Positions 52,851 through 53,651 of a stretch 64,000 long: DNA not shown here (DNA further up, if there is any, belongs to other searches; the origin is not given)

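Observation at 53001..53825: Bactofilin fused to an excisionase-type HTH, followed by an HTH protein with a membrane anchor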

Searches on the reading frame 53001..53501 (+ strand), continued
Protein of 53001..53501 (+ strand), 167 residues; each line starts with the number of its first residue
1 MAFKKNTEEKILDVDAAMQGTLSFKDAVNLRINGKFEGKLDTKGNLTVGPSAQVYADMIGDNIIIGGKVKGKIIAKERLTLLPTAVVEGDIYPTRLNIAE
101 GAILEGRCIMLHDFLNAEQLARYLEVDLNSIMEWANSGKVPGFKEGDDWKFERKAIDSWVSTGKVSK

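Call 21: search_solved_structures(query=window:53001-53501:+, max_evalue=1, show_alignments=3)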
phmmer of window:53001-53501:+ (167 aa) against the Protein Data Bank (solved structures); distinct sequences matched with E-value up to 1: 5.
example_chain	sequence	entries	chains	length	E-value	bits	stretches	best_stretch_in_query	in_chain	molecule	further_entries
6ria_A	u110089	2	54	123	3.6e-06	30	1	14-110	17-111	bactofilin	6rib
2n3d_A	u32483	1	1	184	7.2e-06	29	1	11-110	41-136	Bactofilin A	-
9f5x_u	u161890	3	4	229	0.086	15.8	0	23-73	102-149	CAG1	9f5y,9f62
7ar9_y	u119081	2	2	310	0.61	13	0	32-67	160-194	CA2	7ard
3hc7_A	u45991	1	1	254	0.82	12.6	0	97-152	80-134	Gene 12 protein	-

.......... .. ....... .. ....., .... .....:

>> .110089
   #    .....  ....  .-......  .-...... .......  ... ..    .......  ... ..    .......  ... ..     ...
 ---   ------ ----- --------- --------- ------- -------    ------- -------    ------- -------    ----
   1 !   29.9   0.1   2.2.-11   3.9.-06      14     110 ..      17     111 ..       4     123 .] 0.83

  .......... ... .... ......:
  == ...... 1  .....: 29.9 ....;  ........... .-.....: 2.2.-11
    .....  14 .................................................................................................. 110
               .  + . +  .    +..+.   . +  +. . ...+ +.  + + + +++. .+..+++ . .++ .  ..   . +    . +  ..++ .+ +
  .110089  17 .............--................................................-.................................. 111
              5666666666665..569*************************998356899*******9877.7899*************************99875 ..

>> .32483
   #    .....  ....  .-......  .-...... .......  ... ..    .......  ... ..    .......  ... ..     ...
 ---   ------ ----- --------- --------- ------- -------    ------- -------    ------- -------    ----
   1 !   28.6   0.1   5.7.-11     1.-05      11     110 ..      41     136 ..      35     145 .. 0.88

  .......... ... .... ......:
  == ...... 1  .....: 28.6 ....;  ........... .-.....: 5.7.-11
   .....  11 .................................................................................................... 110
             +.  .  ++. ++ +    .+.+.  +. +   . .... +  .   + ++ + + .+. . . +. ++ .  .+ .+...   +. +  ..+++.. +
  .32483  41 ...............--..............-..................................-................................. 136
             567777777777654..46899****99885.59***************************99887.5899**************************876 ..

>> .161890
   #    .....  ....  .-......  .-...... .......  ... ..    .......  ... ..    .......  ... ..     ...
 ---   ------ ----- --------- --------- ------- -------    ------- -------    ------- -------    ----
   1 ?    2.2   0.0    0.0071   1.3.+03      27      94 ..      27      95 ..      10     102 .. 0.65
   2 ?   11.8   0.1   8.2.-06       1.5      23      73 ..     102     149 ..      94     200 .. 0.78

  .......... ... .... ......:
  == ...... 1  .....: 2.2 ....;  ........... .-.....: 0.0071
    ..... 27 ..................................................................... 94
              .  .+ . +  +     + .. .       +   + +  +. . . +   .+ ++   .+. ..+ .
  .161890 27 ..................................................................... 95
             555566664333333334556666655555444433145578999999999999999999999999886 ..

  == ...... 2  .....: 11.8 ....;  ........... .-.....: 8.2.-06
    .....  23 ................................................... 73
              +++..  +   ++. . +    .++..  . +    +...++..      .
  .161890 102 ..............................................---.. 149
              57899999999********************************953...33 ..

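Call 28: predict_structure(alignment_id=A1)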
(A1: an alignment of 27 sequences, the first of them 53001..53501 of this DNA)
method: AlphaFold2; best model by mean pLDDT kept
length: 167 residues; sequences in the alignment: 27
mean_pLDDT: 84.7   pTM: 0.62
mean pLDDT of the five models: 84.7, 84.5, 83.8, 83.0, 81.5
residues with pLDDT >= 90: 79; 70-90: 71; 50-70: 7; < 50: 10
segments of 3 or more residues with pLDDT < 50: 1-8
pLDDT, mean of each block of 10 residues (from residue 1): 43 81 88 94 93 96 97 95 97 94 92 76 82 84 82 79 58
secondary structure, 60 per line:
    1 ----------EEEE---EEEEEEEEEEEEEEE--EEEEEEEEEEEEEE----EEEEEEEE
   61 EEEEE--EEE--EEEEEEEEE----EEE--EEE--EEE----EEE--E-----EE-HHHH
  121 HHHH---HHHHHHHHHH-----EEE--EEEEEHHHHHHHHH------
elements in order: E11-14 E18-32 E35-48 E53-65 E68-70 E73-81 E86-88 E91-93 E96-98 E103-105 H117-124 H128-137 E143-145 E148-152 H153-161

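Call 32: fold_search(model_id=the predicted structure, library=pdb)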
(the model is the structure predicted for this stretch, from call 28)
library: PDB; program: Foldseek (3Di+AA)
matches with E <= 10: 643; with E <= 0.001: 0
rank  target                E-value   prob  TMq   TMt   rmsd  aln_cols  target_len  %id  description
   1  2n3d_MODEL_1_A        1.3e-03  1.00  0.51  0.80   2.3       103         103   28  Atomic structure of the cytoskeletal bactofilin BacA revealed by solid-state NMR (released 2015-12-16)
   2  6rib_A                1.5e-02  1.00  0.47  0.76   5.9       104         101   24  Cryo-EM reconstruction of Thermus thermophilus bactofilin double helical filaments (released 2019-07-17)
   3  6ria_1                3.8e-02  1.00  0.40  0.73   5.6        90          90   26  Bactofilin from Thermus thermophilus, F105R mutant crystal structure (released 2019-07-17)
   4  8dgl_B                7.2e-02  1.00  0.28  0.65   1.4        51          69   24  Crystal Structure of the RdfS Excisionase (released 2022-10-05)
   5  6ama_H                1.1e-01  1.00  0.27  0.74   1.5        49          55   18  Structure of S. coelicolor/S. venezuelae BldC-smeA-ssfA complex to 3.09 Angstrom (released 2018-03-28)
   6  6ama_B                1.1e-01  1.00  0.27  0.73   1.5        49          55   18  Structure of S. coelicolor/S. venezuelae BldC-smeA-ssfA complex to 3.09 Angstrom (released 2018-03-28)
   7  8axg_BBB              1.1e-01  0.33  0.20  0.08  11.7       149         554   13  Crystal structure of Fusobacterium nucleatum fusolisin protease (released 2023-09-13)
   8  4j2n_A                1.2e-01  1.00  0.27  0.74   1.7        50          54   20  Crystal Structure of mycobacteriophage Pukovnik Xis (released 2013-10-23)
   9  8axg_AAA              1.3e-01  0.72  0.27  0.10  10.7       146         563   12  Crystal structure of Fusobacterium nucleatum fusolisin protease (released 2023-09-13)
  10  6hn7_B                1.4e-01  1.00  0.27  0.60   1.6        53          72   21  Hijacking the Hijackers: Escherichia coli Pathogenicity Islands Redirect Helper Phage Packaging for Their Own Benefit. (released 2019-07-31)
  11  4j2n_C                1.6e-01  1.00  0.27  0.73   2.4        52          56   21  Crystal Structure of mycobacteriophage Pukovnik Xis (released 2013-10-23)
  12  8dgl_A                1.6e-01  1.00  0.29  0.68   1.2        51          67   22  Crystal Structure of the RdfS Excisionase (released 2022-10-05)
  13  8axg_CCC              1.7e-01  0.66  0.27  0.10  10.8       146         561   12  Crystal structure of Fusobacterium nucleatum fusolisin protease (released 2023-09-13)
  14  5i44_B                1.9e-01  0.99  0.24  0.54   3.8        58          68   16  Structure of RacA-DNA complex; P21 form (released 2016-05-04)
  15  5i44_A                2.0e-01  1.00  0.27  0.61   2.4        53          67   15  Structure of RacA-DNA complex; P21 form (released 2016-05-04)
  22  5i44_G                3.3e-01  0.99  0.24  0.54   3.8        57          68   16  Structure of RacA-DNA complex; P21 form (released 2016-05-04)
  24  5i44_I                5.4e-01  0.99  0.26  0.61   2.4        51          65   18  Structure of RacA-DNA complex; P21 form (released 2016-05-04)
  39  5i44_K                9.4e-01  0.96  0.26  0.60   2.4        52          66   15  Structure of RacA-DNA complex; P21 form (released 2016-05-04)
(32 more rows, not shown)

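Call 61: search_protein_families(library=padloc, proteins=[window:53001-53501:+], max_evalue=0.01)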
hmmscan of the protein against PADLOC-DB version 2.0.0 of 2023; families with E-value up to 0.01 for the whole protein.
window:53001-53501:+ (167 aa): 1 family
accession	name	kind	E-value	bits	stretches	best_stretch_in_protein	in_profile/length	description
PDLC04133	mad1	-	0.0097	14.2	0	112-162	3-53/60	mads_1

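Call 62: search_dna_similar(query=window:53001-53501:+, collection=plasmids, mode=protein, max_evalue=0.001, max_rows=15)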
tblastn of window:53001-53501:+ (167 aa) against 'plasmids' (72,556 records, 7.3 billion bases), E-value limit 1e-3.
Records with a match: 31; places in all: 32; records where one place covers at least 80% of the query: 0.
Best place of each record, by identity: <60% 31.
By first word of the organism name: Salmonella 17; Providencia 5; Burkholderia 2; Leptospira 1; Parabacteroides 1; Klebsiella 1; Thioflavicoccus 1; Cupriavidus 1; Candidatus 1; Chondrinema 1.
By predicted mobility (MOB-suite, as given by PLSDB): conjugative 24; non-mobilizable 7.
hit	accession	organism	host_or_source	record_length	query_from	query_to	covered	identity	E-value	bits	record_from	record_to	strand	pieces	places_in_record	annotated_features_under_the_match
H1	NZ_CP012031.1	Leptospira borgpetersenii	Rattus,animal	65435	29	145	70%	36.8%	4e-6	53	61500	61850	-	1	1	polymer-forming cytoskeletal protein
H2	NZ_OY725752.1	Parabacteroides distasonis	-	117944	29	119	54%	31.9%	4e-4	47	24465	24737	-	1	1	polymer-forming cytoskeletal protein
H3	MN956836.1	Klebsiella pneumoniae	-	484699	84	161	47%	32.5%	8e-4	46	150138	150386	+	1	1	hypothetical protein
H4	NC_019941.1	Thioflavicoccus mobilis 8321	flat, laminated microbial mat in a salt ...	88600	106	163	35%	32.8%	6e-4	46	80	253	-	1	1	none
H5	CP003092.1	Burkholderia sp. YI23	-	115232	113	160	29%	39.6%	3e-4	47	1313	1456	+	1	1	excision promoter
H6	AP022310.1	Burkholderia sp. SFA1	-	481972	113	160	29%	39.6%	3e-4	47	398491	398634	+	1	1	hypothetical protein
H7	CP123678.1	Salmonella enterica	animal-swine-market swine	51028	106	162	34%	33.3%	2e-4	48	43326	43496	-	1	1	helix-turn-helix domain-containing protein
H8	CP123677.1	Salmonella enterica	animal-swine-market swine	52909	106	162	34%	33.3%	2e-4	48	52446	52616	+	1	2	helix-turn-helix domain-containing protein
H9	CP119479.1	Salmonella enterica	Product-Raw-Ground, Comminuted or ...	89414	106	162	34%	33.3%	2e-4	48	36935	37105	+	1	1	helix-turn-helix domain-containing protein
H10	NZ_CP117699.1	Salmonella enterica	Homo sapiens,tissue sample,leg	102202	106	162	34%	33.3%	2e-4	48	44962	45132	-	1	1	helix-turn-helix domain-containing protein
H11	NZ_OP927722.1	Salmonella sp.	-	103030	106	162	34%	33.3%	2e-4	48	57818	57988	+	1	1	helix-turn-helix domain-containing protein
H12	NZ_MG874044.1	Salmonella sp.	-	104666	106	162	34%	33.3%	2e-4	48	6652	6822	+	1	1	helix-turn-helix domain-containing protein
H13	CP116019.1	Salmonella enterica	cell culture,pig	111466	106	162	34%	33.3%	2e-4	48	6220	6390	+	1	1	helix-turn-helix domain-containing protein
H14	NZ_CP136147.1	Salmonella enterica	Homo sapiens,Skin secretion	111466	106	162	34%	33.3%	2e-4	48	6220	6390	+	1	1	helix-turn-helix domain-containing protein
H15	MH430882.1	Salmonella enterica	-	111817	106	162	34%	33.3%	2e-4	48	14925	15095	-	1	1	hypothetical protein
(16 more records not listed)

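Call 63: search_dna_similar(query=window:53001-53501:+, collection=phages, mode=protein, max_evalue=0.001, max_rows=10)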
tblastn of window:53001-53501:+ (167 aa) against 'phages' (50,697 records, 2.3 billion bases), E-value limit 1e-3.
Records with a match: 1; places in all: 1; records where one place covers at least 80% of the query: 0.
Best place of each record, by identity: <60% 1.
By first word of the organism name: phage 1.
By host as written in the record: - 1.
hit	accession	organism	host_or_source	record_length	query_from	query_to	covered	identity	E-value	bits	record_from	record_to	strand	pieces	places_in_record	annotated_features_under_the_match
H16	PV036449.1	phage NatCom_35866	human feces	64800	110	166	34%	29.8%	4e-4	45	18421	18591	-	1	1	excisionase and transcriptional regulator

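Call 64: get_annotated_region(hit=H1, flank=4000)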
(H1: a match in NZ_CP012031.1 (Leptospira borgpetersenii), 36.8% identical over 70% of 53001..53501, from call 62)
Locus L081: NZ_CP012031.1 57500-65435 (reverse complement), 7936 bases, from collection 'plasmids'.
description: Leptospira borgpetersenii serovar Ballum strain 56604 plasmid lbp1, complete sequence
organism: Leptospira borgpetersenii (NCBI taxid 280505)
taxonomy: Bacteria; Spirochaetota; Spirochaetia; Leptospirales; Leptospiraceae; Leptospira; Leptospira borgpetersenii
host: -; source: Rattus,animal; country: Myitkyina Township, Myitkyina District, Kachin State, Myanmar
typing (MOB-suite, as given by PLSDB): non-mobilizable
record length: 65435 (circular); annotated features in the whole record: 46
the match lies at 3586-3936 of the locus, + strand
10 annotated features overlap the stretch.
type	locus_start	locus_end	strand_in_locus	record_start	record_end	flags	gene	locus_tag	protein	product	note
CDS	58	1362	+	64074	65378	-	-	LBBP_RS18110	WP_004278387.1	hypothetical protein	-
CDS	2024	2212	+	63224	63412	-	-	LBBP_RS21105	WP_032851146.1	hypothetical protein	-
CDS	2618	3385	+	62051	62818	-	-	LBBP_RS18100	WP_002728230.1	hypothetical protein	-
CDS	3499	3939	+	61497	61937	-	-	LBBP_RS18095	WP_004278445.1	polymer-forming cytoskeletal protein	-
CDS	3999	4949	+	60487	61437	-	-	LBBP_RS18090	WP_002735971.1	4-hydroxythreonine-4-phosphate dehydrogenase PdxA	-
CDS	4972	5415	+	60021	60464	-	-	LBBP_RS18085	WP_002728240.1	hypothetical protein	-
CDS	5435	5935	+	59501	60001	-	-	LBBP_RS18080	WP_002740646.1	tetratricopeptide repeat protein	-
CDS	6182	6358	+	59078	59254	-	-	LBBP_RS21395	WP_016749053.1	hypothetical protein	-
CDS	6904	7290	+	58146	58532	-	-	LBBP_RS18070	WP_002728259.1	hypothetical protein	-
CDS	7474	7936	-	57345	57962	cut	tmk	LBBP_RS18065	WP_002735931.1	dTMP kinase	GO:0015949 - nucleobase-containing small molecule interconversion [Evidence IEA]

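Call 66: find_homologous_proteins(query=P0148, max_evalue=1e-10)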
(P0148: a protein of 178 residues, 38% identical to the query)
Query P0148 (178 aa): 6 proteins with E <= 1e-10 among 51 candidates.
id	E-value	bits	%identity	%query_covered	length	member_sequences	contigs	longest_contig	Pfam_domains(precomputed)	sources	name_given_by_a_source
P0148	1.6e-113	395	100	100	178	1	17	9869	PF12728.14,PF04519.20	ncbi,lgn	-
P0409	1.1e-12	67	41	58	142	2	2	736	PF04519.20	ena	-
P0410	2.0e-12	66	43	58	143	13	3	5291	PF04519.20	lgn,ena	-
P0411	2.9e-12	65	38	62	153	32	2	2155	PF04519.20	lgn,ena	-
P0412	3.6e-12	65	41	58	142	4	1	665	PF04519.20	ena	-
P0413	7.2e-12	64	40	60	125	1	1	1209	PF04519.20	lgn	-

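Call 67: find_encoding_contigs(protein=P0148, flank=4000, max_places=3)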
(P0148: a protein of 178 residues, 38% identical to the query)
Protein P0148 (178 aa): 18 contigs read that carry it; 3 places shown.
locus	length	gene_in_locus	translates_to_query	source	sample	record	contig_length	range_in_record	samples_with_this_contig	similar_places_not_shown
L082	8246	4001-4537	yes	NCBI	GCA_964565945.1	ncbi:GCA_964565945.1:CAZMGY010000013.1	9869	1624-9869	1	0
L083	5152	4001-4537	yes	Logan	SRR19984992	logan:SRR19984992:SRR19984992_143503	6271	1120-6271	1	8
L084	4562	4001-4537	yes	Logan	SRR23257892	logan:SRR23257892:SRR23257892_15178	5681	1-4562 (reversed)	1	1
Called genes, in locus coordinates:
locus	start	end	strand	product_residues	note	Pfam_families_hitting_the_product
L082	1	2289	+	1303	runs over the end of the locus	?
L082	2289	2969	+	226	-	PF05036:SPOR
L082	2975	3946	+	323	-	PF07719:TPR_2 (weak), PF00515:TPR_1 (weak), PF00595:PDZ (weak), PF13180:PDZ_2 (faint), PF17820:PDZ_6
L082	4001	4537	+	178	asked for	PF04519:Bactofilin, PF12728:HTH_17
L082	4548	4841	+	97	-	PF12728:HTH_17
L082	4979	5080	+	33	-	-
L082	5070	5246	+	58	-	-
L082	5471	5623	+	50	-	-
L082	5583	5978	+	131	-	-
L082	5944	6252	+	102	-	-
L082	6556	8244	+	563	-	?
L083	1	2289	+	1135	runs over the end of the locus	?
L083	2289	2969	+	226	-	PF05036:SPOR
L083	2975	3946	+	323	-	PF07719:TPR_2 (weak), PF00515:TPR_1 (weak), PF00595:PDZ (weak), PF13180:PDZ_2 (faint), PF17820:PDZ_6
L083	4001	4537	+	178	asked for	PF04519:Bactofilin, PF12728:HTH_17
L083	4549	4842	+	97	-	PF12728:HTH_17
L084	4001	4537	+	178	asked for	PF04519:Bactofilin, PF12728:HTH_17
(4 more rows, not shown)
